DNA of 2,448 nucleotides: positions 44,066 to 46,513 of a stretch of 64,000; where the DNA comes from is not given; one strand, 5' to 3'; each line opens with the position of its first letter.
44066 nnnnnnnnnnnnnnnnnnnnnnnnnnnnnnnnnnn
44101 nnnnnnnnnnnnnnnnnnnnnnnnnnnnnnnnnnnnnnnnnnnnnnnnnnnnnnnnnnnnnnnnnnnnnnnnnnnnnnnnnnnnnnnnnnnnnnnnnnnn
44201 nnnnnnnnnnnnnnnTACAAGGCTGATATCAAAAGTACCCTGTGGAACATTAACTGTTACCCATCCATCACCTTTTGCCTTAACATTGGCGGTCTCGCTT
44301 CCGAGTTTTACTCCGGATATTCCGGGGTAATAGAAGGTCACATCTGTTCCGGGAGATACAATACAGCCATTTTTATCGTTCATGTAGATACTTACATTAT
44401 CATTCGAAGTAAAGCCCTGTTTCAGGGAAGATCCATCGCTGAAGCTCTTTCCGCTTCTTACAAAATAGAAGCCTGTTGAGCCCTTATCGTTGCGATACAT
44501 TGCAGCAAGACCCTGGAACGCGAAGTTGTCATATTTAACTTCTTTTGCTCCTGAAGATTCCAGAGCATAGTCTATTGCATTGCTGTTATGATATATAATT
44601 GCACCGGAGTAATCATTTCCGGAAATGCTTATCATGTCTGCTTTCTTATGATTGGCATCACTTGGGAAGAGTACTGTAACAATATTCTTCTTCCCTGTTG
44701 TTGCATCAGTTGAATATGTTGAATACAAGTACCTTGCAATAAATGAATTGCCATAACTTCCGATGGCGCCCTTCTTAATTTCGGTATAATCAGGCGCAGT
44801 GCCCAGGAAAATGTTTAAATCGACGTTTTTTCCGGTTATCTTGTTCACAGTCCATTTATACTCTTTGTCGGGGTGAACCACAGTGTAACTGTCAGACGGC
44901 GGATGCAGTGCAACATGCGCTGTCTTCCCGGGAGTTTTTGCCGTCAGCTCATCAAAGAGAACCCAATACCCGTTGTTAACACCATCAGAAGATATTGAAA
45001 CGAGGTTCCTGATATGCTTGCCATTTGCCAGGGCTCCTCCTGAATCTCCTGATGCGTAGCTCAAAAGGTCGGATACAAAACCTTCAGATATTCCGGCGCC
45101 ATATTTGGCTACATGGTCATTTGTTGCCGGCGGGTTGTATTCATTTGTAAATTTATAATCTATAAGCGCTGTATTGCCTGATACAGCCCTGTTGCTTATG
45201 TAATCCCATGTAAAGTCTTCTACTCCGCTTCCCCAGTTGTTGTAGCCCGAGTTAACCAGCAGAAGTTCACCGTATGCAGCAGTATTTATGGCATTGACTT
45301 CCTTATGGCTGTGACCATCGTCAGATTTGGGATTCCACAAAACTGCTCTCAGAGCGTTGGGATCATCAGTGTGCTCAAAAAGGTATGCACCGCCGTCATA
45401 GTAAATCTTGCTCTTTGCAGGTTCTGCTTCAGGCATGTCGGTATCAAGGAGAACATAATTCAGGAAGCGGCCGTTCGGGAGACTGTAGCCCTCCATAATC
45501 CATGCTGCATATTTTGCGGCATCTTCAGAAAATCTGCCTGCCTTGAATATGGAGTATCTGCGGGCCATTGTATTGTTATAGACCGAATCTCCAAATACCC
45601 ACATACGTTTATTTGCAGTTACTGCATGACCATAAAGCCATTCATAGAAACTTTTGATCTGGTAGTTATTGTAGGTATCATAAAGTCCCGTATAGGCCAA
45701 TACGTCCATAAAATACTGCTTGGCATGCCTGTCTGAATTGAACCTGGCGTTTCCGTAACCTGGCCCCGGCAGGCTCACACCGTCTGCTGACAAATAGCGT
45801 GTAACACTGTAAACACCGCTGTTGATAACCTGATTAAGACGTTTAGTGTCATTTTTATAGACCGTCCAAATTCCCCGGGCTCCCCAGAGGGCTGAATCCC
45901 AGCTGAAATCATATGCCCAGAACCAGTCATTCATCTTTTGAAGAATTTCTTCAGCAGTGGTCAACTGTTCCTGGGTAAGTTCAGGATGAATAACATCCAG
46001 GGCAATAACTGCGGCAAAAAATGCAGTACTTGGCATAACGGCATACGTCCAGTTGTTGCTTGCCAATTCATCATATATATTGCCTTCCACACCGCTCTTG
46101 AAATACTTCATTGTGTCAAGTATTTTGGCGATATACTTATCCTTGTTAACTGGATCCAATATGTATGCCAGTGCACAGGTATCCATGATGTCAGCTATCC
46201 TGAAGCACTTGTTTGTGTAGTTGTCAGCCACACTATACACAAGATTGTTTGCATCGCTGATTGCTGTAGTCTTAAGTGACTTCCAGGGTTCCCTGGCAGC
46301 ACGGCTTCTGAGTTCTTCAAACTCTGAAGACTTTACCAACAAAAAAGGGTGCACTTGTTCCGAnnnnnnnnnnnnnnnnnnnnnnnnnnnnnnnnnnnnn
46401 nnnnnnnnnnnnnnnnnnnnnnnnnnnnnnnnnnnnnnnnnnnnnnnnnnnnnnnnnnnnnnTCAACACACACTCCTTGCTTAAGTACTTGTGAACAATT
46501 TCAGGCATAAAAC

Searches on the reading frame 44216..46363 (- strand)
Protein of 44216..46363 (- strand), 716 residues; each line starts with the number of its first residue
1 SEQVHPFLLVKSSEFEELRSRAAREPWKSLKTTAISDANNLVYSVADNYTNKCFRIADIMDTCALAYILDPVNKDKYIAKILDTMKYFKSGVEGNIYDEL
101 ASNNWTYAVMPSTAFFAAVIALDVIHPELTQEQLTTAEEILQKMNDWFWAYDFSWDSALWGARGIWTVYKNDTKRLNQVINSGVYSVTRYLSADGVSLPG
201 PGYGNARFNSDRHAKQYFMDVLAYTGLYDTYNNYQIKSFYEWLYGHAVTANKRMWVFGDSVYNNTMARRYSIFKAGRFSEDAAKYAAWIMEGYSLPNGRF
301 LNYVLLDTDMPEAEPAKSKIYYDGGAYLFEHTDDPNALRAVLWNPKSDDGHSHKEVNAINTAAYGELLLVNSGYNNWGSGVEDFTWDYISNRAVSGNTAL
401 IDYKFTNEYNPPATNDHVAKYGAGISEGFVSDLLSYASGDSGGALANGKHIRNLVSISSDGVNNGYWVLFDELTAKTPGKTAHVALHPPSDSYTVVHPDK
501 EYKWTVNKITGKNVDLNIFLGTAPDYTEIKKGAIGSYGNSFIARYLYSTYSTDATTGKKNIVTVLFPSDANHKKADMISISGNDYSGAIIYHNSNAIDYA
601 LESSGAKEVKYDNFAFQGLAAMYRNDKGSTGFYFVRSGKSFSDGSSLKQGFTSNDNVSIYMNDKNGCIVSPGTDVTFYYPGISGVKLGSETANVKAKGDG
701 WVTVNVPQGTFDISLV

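Call 12: find_homologous_proteins(query=window:44216-46363:-)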
Query seq(716 aa) (716 aa): 90 proteins with E <= 0.001 among 8000 candidates.
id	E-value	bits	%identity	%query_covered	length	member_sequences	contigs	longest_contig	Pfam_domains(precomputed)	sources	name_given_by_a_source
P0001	2.0e-271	921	56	100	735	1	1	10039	-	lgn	-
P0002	8.4e-248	843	53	99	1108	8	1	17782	PF24517.3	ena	-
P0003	8.4e-240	816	53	99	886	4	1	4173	PF07833.17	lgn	-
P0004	1.1e-229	783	51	99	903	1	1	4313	PF07833.17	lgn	-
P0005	3.3e-228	778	51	99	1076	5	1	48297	PF24517.3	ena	-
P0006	2.1e-216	739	48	100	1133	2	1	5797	PF24517.3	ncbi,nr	ncbi:MAG: DNRLRE domain-containing protein [Clostridiaceae bacterium]|nr:DNRLRE domain-containing pr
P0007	2.8e-197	676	48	90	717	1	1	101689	-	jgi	-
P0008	8.1e-194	664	45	100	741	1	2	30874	-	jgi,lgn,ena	-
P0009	4.7e-189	649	45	99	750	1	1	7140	-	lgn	-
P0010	3.7e-183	629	47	99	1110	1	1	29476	PF24517.3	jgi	-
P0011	1.8e-171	590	43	100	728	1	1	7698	PF07940.19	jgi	jgi:hypothetical protein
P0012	2.0e-167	577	42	99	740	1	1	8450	-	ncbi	-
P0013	6.4e-165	569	42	100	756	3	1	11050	-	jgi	jgi:hypothetical protein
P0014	2.9e-163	563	45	96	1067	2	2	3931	PF13229.13,PF00404.25,PF05048.20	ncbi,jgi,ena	-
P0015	4.5e-162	559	41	100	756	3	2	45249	-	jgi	-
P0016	1.8e-161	557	43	99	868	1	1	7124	PF07940.19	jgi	-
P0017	2.0e-157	544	41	100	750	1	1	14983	PF07940.19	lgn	-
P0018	3.9e-157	543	54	69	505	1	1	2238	PF07940.19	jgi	jgi:hypothetical protein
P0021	2.8e-152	527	40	99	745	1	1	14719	PF07940.19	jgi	jgi:hypothetical protein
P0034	1.8e-134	468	37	99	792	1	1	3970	PF07940.19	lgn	-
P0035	5.9e-132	460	36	99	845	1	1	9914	PF07940.19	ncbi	ncbi:MAG: heparinase II/III family protein [Bradymonadaceae bacterium]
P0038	1.8e-131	458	43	84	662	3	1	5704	PF07940.19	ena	-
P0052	1.3e-114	402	36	99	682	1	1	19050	PF07940.19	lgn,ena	-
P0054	2.6e-114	401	35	99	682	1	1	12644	PF07940.19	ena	-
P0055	1.6e-111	392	36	96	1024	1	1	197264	PF07940.19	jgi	jgi:hypothetical protein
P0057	3.8e-110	388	44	67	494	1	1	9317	PF07940.19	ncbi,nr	ncbi:MAG: heparinase II/III family protein [Planctomycetota bacterium]|nr:heparinase II/III family p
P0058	1.1e-108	383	32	100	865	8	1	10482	PF18962.8,PF07940.19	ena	-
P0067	4.4e-102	361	34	99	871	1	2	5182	PF00404.25,PF07940.19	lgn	-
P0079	4.9e-86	308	30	99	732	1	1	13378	PF07940.19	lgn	-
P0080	5.6e-86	308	40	68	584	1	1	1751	PF16656.12,PF07940.19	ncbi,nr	ncbi:MAG: fibronectin type III domain-containing protein, partial [Phycisphaerae bacterium]|nr:fibro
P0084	3.6e-59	219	35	59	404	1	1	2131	PF07940.19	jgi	jgi:hypothetical protein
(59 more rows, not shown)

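Call 15: search_solved_structures(query=A1, max_evalue=10, show_alignments=3)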
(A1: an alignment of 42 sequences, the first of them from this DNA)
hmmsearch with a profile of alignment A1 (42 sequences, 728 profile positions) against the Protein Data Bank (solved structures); distinct sequences matched with E-value up to 10: 9.
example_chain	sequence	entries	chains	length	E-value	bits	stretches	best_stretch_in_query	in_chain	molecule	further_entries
3a0o_A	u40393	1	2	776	4.6e-06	28.3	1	364-487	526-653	Oligo alginate lyase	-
3afl_A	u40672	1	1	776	0.00045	21.7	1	368-487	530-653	Oligo alginate lyase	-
8bdd_A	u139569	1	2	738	0.0006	21.3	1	23-185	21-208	Alginate lyase family protein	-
7bjt_A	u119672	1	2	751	0.013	16.9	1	10-220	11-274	Alginate lyase, family PL17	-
7bm6_A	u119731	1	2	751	0.03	15.6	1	10-190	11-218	Alginate lyase, family PL17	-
9irq_A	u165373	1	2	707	0.035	15.4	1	95-220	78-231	Alginate lyase AlgL17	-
9o3q_A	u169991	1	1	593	0.16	13.2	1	169-221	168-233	PL35 chondroitinase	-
6lja_A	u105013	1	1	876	0.43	11.9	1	23-185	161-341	Heparinase II/III-like protein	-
1s2b_A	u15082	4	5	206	3.2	9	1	639-707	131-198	Scytalidopepsin B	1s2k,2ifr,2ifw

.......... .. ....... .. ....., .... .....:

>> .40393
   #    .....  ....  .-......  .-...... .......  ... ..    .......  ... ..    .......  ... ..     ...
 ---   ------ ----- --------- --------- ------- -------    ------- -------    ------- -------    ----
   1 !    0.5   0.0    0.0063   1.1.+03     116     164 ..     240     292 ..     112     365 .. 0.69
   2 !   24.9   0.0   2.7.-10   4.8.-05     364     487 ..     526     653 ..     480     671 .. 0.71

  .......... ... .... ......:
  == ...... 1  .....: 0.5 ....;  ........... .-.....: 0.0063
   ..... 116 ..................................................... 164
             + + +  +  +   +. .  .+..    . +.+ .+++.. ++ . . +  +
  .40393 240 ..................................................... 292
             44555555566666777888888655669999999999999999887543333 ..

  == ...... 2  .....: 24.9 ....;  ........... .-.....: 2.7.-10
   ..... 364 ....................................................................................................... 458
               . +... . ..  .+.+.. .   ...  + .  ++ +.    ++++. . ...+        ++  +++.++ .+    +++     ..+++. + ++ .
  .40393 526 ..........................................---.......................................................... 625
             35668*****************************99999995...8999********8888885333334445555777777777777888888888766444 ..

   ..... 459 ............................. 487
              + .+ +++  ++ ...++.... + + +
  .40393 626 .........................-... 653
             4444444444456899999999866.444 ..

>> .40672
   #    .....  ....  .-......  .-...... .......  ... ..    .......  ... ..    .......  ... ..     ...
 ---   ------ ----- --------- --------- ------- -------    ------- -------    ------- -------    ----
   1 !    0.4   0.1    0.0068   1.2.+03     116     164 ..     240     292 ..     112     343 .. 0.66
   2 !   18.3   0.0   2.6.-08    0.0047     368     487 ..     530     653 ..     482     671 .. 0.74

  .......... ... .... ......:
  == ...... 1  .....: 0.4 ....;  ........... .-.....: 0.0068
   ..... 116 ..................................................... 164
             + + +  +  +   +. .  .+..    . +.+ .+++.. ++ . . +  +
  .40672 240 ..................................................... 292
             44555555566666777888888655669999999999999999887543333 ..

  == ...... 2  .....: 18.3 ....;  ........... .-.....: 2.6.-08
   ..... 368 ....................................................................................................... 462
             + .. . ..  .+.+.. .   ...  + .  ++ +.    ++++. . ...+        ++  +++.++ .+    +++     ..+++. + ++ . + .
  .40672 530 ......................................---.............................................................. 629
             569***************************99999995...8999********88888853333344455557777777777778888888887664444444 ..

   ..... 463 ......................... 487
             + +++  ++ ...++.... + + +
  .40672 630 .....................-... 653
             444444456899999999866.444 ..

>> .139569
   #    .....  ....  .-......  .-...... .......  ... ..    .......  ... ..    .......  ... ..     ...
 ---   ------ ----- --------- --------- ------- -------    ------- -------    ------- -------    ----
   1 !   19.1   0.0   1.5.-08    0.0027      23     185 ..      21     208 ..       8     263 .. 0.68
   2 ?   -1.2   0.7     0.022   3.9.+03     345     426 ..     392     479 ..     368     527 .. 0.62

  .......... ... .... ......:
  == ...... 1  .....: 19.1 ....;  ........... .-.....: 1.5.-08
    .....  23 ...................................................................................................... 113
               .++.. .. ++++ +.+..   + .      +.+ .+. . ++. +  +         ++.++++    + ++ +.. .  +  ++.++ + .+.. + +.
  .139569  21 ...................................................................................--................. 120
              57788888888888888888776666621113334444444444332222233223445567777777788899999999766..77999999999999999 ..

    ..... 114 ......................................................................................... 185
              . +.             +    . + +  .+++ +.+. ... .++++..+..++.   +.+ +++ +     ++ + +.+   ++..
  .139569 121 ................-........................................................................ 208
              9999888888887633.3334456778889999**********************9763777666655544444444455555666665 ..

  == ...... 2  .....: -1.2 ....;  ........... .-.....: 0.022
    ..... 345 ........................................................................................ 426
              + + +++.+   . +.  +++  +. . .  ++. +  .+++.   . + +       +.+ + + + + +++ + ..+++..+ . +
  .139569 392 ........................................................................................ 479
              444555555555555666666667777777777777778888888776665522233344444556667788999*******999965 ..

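Call 27: find_related_loci(query=A2, collection=genome_contigs, flank=10000)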
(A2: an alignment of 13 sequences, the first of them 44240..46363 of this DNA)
Query A2 (708 aa) in genome_contigs; peptide patterns used: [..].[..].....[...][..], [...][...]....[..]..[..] (x = any residue, [..] = any of these).
96 stretches matched a pattern; 49 encode a relative of the query (tblastn E <= 1e-3); 49 distinct loci.
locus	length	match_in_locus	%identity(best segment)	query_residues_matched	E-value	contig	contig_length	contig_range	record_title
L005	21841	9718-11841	75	1-708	0e+0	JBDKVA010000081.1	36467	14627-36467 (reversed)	MAG: Clostridiaceae bacterium isolate 8_bin.75 c_000000556910, whole genome shotgun sequence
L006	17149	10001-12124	71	1-708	0e+0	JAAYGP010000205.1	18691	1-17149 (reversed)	MAG: Clostridiaceae bacterium isolate AS09scLD_248 239826_AS09, whole genome shotgun sequence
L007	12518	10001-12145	54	4-707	0e+0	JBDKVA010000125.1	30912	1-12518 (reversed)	MAG: Clostridiaceae bacterium isolate 8_bin.75 c_000000923435, whole genome shotgun sequence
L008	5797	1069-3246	49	3-707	0e+0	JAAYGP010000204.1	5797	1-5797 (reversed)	MAG: Clostridiaceae bacterium isolate AS09scLD_248 237531_AS09, whole genome shotgun sequence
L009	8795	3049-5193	45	4-707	0e+0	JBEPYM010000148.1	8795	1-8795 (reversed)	MAG: Paenibacillus sp. isolate 03V1_S199.concoct.091_sub NODE_4866_length_8795_cov_1.571181:0-8795, whole genome shotgun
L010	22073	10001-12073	45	5-707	4e-180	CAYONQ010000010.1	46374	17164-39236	MAG TPA_asm: uncultured Pirellulales bacterium isolate binchicken_co262_96 genome assembly, contig: NODE_614_length_4637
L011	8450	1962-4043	42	5-706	4e-173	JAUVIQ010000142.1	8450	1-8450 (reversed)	MAG: Planctomycetales bacterium isolate CSMAG_432 CSMAG_432_k127_5655293_length_8450_cov_16.6566, whole genome shotgun s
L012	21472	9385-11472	44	1-707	4e-173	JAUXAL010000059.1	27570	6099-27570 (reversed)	MAG: Phycisphaerae bacterium isolate CSMAG_2761 CSMAG_2761_k141_315646_length_27570_cov_41.3677, whole genome shotgun se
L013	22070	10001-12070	43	5-707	3e-156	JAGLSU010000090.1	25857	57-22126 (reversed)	MAG: Planctomycetota bacterium isolate RS_9_64 ROV157_9.bin.64.fa_90, whole genome shotgun sequence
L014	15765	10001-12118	39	2-707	7e-152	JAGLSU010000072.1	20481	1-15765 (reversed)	MAG: Planctomycetota bacterium isolate RS_9_64 ROV157_9.bin.64.fa_72, whole genome shotgun sequence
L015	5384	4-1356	55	264-707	4e-152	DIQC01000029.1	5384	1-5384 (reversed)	MAG TPA_asm: Thermacetogenium sp. UBA5472 UBA5472_contig_22767, whole genome shotgun sequence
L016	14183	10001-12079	40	2-707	3e-145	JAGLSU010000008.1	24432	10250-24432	MAG: Planctomycetota bacterium isolate RS_9_64 ROV157_9.bin.64.fa_8, whole genome shotgun sequence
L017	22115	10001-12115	40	5-707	1e-144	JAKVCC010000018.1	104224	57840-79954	MAG: Pirellulales bacterium isolate ALOHA_ZT_44 ZT-Pirellulales-2_18, whole genome shotgun sequence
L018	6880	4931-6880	42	5-660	1e-140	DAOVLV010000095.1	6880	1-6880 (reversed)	MAG TPA_asm: Planctomycetales bacterium isolate CSMAG_1454 CSMAG_1454_k141_1655617_length_6880_cov_38.4081, whole genome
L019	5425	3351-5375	38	1-685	5e-141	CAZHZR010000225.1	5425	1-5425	MAG TPA_asm: uncultured Roseivirgaceae bacterium isolate SRP220891_co3_550 genome assembly, contig: NODE_30646_length_54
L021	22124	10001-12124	36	5-706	5e-132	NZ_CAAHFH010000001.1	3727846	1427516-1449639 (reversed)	Pontiella sulfatireligans strain F21(T), whole genome shotgun sequence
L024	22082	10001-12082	36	5-707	7e-127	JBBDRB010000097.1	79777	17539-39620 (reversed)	MAG: Balneolales bacterium isolate LejiaC_50_16 Lejia_C_736_length_79777_cov_9, whole genome shotgun sequence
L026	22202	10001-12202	33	2-708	6e-123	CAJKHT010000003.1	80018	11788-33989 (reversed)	MAG TPA_asm: uncultured Clostridiales bacterium isolate ERR1430564-bin.37 genome assembly, contig: NODE_334_length_80018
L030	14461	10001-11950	34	5-662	1e-112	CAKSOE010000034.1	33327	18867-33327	MAG: uncultured Clostridia bacterium isolate REFINED_METABAT215_TOP10_CONTIGS_1500_ASSEMBLY_K77_MERGED__Hadza_MoBio_hadz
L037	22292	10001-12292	33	5-707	2e-106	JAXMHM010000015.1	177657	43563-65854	MAG: Opitutaceae bacterium isolate STL-VER4 C2.164.fa-15, whole genome shotgun sequence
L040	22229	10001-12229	34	1-707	5e-116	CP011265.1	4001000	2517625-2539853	Verrucomicrobia bacterium IMCC26134, complete genome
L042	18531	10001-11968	34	5-669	2e-121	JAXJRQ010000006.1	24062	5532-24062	MAG: Clostridia bacterium isolate DOME_MAG_3300 3300_C0223_k141_3502, whole genome shotgun sequence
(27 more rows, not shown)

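Call 28: predict_structure(alignment_id=A1)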
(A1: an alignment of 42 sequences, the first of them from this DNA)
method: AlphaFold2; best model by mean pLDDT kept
length: 716 residues; sequences in the alignment: 42
mean_pLDDT: 95.7   pTM: 0.93
mean pLDDT of the five models: 95.7, 95.6, 95.5, 95.2, 94.9
residues with pLDDT >= 90: 663; 70-90: 50; 50-70: 1; < 50: 2
segments of 3 or more residues with pLDDT < 50: none
pLDDT, mean of each block of 10 residues (from residue 1): 79 95 94 97 96 97 98 98 97 94 91 97 97 98 97 92 97 96 96 98 92 89 96 97 97 95 83 92 95 88 89 96 98 95 98 98 97 94 96 98 96 98 98 97 97 97 96 98 98 98 95 97 98 93 98 98 98 97 97 95 97 96 93 98 93 99 98 98 97 97 98 98
secondary structure, 60 per line:
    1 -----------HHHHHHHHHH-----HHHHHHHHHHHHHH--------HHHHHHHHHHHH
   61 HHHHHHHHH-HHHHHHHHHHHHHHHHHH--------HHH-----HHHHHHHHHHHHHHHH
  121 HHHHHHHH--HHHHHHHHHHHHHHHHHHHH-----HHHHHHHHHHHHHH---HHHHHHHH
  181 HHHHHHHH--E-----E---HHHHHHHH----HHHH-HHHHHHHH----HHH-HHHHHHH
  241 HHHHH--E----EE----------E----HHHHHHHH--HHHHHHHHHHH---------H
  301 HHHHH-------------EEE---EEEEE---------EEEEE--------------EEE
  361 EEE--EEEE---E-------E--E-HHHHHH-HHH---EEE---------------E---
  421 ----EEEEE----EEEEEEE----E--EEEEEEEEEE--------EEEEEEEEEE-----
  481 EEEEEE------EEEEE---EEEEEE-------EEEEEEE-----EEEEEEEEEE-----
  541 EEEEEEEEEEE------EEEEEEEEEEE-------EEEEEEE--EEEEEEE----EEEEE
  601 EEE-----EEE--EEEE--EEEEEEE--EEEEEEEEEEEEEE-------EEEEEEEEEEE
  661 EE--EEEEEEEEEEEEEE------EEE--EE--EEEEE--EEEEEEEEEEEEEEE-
elements in order (helices of 4 or more, strands of 3 or more residues): H12-21 H27-40 H49-69 H71-88 H105-128 H131-150 H156-169 H173-188 H201-208 H213-216 H218-225 H234-245 H270-277 H280-290 H300-305 E319-321 E325-329 E339-343 E358-363 E366-369 H386-391 E399-401 E425-429 E434-440 E448-457 E466-475 E481-486 E493-497 E501-506 E514-520 E526-535 E541-551 E558-568 E576-582 E585-591 E596-603 E609-611 E614-617 E620-626 E629-642 E650-662 E665-678 E685-687 E694-698 E701-715

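Call 30: fold_search(model_id=the predicted structure, library=pdb)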
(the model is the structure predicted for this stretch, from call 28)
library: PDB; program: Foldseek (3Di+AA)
matches with E <= 10: 604; with E <= 0.001: 52
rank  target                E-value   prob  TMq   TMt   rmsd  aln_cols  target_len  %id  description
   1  6jp4_A                8.9e-30  1.00  0.79  0.74   5.1       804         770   14  Crystal structure of the catalytic domain of a multi-domain alginate lyase Dp0100 from thermophilic bacterium Defluvii (released 2019-10-30)
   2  6jpn_A                8.8e-29  1.00  0.79  0.74   5.9       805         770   15  Crystal structure of the catalytic domain of a multi-domain alginate lyase Dp0100 from thermophilic bacterium Defluvii (released 2019-10-30)
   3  4ok4_B                3.9e-21  1.00  0.64  0.65   5.8       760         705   11  Crystal Structure of Alg17c Mutant H202L (released 2014-01-29)
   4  4nei_A                1.3e-20  1.00  0.63  0.64   6.9       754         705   11  Alg17c PL17 Family Alginate Lyase (released 2014-01-29)
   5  4ok4_A                2.6e-20  1.00  0.64  0.65   5.9       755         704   10  Crystal Structure of Alg17c Mutant H202L (released 2014-01-29)
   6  4ok2_B                3.3e-20  1.00  0.61  0.62   6.6       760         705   12  Crystal Structure of Alg17c Mutant Y258A (released 2014-01-29)
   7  4ojz_B                3.8e-20  1.00  0.63  0.64   6.6       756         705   11  Crystal Structure of Alg17c Mutant Y258A Complexed with Alginate Trisaccharide (released 2014-01-29)
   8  3a0o_B                5.4e-20  1.00  0.59  0.55   7.3       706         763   14  Crystal structure of alginate lyase from Agrobacterium tumefaciens C58 (released 2010-03-31)
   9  4ojz_A                1.8e-19  1.00  0.63  0.64   6.7       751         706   11  Crystal Structure of Alg17c Mutant Y258A Complexed with Alginate Trisaccharide (released 2014-01-29)
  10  3a0o_A                4.0e-19  1.00  0.60  0.57   7.1       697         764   15  Crystal structure of alginate lyase from Agrobacterium tumefaciens C58 (released 2010-03-31)
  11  2fuq_A                8.3e-19  1.00  0.60  0.58   8.8       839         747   14  Crystal Structure of Heparinase II (released 2006-04-18)
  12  3afl_A                9.2e-19  1.00  0.57  0.54   7.4       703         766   13  Crystal structure of exotype alginate lyase Atu3025 H531A complexed with alginate trisaccharide (released 2010-04-28)
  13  9irq_A                1.0e-18  1.00  0.64  0.65   6.3       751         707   12  Alginate lyase (Microbulbifer sp. ALW1) (released 2025-01-22)
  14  8bdd_A                3.3e-18  1.00  0.62  0.62   6.3       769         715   14  Crystal structure of Bacteroides ovatus CP926 PL17 alginate lyase (released 2023-08-30)
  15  6lja_A                6.1e-18  1.00  0.61  0.53   7.2       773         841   13  Crystal Structure of exoHep from Bacteroides intestinalis DSM 17393 complexed with disaccharide product (released 2020-12-23)
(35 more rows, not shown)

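Call 43: search_protein_families(library=pfam, proteins=[window:44216-46363:-], max_evalue=10)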
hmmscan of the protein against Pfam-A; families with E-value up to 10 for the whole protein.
seq(716 aa): 0 families
